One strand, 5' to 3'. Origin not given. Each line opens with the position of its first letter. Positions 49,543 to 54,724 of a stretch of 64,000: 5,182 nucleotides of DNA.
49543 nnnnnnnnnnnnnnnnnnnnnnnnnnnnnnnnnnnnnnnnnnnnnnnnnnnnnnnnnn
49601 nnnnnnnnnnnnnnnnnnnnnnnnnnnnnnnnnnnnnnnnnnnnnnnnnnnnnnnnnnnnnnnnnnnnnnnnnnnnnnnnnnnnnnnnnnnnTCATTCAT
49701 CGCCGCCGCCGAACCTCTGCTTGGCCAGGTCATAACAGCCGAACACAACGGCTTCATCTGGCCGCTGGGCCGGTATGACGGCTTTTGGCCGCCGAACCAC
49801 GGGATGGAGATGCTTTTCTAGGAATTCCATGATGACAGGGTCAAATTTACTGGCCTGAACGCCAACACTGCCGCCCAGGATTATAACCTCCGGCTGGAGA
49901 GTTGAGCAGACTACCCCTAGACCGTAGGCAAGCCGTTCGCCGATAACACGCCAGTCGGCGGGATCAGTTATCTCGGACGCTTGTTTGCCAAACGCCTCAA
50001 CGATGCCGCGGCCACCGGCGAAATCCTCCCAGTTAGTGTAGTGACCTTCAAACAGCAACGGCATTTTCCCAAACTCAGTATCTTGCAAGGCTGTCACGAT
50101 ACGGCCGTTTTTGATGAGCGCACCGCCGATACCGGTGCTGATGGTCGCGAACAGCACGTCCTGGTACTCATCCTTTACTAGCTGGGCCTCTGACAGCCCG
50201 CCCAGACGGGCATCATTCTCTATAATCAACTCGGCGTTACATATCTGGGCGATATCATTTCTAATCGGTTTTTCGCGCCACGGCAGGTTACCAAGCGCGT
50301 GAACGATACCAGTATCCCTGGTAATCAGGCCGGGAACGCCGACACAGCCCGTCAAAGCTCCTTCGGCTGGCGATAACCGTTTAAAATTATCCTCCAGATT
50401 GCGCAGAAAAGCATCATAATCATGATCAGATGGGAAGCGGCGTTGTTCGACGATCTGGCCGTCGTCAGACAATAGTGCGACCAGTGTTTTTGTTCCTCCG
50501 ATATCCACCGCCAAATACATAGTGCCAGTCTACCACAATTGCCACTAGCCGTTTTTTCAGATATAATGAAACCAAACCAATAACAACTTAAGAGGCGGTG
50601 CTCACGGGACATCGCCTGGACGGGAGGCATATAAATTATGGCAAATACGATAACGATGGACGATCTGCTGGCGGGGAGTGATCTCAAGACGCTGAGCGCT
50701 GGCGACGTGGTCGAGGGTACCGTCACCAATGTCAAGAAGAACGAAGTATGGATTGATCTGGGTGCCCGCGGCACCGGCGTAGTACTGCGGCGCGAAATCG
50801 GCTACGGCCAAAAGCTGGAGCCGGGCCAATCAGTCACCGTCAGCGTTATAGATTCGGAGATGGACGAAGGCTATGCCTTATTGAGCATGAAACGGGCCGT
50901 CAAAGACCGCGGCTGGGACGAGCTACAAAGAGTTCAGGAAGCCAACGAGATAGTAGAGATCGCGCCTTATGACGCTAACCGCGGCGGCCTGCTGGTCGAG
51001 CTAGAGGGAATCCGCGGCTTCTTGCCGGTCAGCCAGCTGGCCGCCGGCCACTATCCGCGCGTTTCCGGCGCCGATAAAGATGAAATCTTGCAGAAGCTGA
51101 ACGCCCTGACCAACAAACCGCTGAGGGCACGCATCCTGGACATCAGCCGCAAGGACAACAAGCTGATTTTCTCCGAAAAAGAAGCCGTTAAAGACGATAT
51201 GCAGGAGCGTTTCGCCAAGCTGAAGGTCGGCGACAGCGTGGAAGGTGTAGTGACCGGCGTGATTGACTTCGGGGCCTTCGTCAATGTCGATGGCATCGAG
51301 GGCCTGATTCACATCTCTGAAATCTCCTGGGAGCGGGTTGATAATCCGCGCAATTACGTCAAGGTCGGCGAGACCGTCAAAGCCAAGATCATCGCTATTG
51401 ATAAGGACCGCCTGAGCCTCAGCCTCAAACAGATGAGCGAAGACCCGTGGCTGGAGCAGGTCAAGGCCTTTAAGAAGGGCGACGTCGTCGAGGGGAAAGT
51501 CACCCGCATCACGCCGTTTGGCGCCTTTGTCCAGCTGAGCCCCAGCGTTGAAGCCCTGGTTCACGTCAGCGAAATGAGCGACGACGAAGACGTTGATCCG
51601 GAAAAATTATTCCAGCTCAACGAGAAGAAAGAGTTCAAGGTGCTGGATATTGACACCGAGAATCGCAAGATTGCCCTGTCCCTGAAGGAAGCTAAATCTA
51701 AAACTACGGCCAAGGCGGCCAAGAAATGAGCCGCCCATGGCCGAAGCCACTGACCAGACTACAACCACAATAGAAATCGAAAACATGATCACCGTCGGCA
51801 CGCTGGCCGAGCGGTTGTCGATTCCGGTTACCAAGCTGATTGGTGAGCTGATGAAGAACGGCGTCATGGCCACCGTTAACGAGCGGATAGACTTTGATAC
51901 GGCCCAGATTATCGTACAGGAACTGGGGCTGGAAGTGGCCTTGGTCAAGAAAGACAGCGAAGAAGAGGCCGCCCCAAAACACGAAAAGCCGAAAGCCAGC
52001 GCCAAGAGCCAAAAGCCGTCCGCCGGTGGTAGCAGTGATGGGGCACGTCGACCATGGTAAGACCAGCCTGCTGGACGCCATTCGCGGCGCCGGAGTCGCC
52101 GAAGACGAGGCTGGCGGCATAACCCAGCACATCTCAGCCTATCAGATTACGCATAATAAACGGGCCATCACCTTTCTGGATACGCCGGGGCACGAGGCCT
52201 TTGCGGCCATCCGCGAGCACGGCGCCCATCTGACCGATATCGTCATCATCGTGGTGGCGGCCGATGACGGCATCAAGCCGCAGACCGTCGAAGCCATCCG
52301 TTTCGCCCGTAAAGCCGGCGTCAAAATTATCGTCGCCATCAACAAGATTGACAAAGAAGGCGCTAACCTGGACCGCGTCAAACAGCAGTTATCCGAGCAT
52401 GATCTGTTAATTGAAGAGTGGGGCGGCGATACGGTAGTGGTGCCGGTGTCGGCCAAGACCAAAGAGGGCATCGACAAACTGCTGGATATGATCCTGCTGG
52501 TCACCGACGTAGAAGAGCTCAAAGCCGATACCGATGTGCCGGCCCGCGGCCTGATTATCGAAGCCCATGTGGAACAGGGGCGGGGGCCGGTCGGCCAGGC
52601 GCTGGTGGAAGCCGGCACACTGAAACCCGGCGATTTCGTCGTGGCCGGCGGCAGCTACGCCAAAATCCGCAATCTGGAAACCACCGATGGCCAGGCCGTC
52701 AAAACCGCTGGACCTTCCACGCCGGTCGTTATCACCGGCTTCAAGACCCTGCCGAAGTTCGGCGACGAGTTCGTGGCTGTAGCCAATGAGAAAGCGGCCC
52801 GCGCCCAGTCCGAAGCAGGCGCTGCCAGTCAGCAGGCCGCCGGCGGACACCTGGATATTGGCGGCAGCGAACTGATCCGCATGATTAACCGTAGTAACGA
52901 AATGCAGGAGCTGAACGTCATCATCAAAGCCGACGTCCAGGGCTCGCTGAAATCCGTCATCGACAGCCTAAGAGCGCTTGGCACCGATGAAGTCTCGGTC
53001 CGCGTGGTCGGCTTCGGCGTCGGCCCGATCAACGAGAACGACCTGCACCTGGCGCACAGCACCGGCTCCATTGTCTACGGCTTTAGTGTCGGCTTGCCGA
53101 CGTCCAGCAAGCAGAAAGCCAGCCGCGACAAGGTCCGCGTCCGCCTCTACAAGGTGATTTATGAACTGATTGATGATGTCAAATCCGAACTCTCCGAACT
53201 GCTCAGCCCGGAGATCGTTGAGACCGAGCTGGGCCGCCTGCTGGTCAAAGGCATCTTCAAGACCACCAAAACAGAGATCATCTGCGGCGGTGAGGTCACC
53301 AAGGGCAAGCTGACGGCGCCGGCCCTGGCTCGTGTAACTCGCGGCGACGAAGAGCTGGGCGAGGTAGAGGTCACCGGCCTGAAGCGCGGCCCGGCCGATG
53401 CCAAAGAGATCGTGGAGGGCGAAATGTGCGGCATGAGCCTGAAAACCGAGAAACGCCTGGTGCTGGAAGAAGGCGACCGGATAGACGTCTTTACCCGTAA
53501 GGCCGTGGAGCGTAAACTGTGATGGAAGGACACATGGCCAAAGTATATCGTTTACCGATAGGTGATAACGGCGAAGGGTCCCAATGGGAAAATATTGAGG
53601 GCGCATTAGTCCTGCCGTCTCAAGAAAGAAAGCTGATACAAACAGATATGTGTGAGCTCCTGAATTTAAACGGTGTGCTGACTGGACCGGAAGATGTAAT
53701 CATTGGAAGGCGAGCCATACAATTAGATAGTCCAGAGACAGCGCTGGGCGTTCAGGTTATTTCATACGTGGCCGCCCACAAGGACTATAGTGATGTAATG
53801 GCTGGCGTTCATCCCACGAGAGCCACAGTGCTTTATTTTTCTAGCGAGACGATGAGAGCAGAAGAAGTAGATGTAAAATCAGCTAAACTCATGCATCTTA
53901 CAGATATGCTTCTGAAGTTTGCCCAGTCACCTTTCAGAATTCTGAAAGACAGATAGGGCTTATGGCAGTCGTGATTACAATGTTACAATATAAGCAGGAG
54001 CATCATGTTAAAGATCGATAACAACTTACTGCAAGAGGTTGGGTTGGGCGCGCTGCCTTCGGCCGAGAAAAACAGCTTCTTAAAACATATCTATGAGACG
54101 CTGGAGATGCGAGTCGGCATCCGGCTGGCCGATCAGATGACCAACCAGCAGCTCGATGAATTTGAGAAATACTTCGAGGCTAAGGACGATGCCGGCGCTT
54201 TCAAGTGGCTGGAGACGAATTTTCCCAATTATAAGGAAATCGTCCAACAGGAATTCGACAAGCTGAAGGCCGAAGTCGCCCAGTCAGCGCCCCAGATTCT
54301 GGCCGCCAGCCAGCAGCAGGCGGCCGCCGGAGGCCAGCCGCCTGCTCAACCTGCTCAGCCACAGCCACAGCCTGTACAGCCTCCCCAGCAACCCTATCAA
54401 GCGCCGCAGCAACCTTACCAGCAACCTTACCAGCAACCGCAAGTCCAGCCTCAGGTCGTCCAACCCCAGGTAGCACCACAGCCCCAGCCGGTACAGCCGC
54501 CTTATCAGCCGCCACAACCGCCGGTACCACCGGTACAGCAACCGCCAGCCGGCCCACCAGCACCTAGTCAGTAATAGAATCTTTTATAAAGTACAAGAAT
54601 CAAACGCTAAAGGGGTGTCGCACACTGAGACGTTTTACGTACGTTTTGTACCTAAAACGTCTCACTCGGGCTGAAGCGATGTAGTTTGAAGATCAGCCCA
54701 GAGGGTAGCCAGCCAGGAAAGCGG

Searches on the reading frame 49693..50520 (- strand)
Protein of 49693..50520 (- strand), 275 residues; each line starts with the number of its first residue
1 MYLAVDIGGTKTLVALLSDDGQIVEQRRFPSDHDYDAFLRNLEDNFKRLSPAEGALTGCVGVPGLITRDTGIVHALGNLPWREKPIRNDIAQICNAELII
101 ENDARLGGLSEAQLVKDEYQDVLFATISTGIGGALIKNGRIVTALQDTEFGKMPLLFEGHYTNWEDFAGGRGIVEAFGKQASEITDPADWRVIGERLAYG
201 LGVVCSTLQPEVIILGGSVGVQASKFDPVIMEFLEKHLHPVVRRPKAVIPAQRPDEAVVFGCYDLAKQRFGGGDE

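Call 55: search_protein_families(library=pfam, proteins=[window:49693-50520:-], max_evalue=0.001)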
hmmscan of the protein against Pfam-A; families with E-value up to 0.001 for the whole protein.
window:49693-50520:- (275 aa): 2 families
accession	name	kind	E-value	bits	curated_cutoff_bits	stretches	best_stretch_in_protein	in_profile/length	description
PF00480.26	ROK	-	1.3e-35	123.8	22.9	1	2-268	1-293/294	ROK family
PF02685.22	Glucokinase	-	1.9e-05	24.3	22.1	1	3-83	1-79/314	Glucokinase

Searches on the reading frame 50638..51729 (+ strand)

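Call 55: search_protein_families(library=pfam, proteins=[window:50638-51729:+], max_evalue=0.001)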
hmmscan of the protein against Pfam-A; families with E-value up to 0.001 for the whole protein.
window:50638-51729:+ (363 aa): 5 families
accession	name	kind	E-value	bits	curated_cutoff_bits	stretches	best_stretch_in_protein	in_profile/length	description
PF00575.29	S1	-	4.9e-59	197.1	22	4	194-263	1-73/74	S1 RNA binding domain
PF23459.1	S1_RRP5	-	1.7e-19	70.6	27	1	279-349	2-72/72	RRP5 S1 domain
PF21710.3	Spt6_S1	-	1.5e-12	48.1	27.5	1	273-352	9-89/91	Spt6, S1/OB domain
PF13509.12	S1_2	-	3.8e-07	30.6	21.8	0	281-318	2-39/61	S1 domain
PF24685.1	OB_RRP5_4th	-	4.4e-06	27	31.5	0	279-339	7-72/92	RRP5 OB-fold domain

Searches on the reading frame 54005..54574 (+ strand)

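Call 55: search_protein_families(library=pfam, proteins=[window:54005-54574:+], max_evalue=0.001)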
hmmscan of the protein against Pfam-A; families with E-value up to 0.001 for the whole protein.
window:54005-54574:+ (189 aa): 1 family
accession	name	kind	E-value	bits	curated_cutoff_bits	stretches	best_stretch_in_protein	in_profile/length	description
PF18908.5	DUF5663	-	9.4e-23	81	23.7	1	8-90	1-83/84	Protein of unknown function (DUF5663)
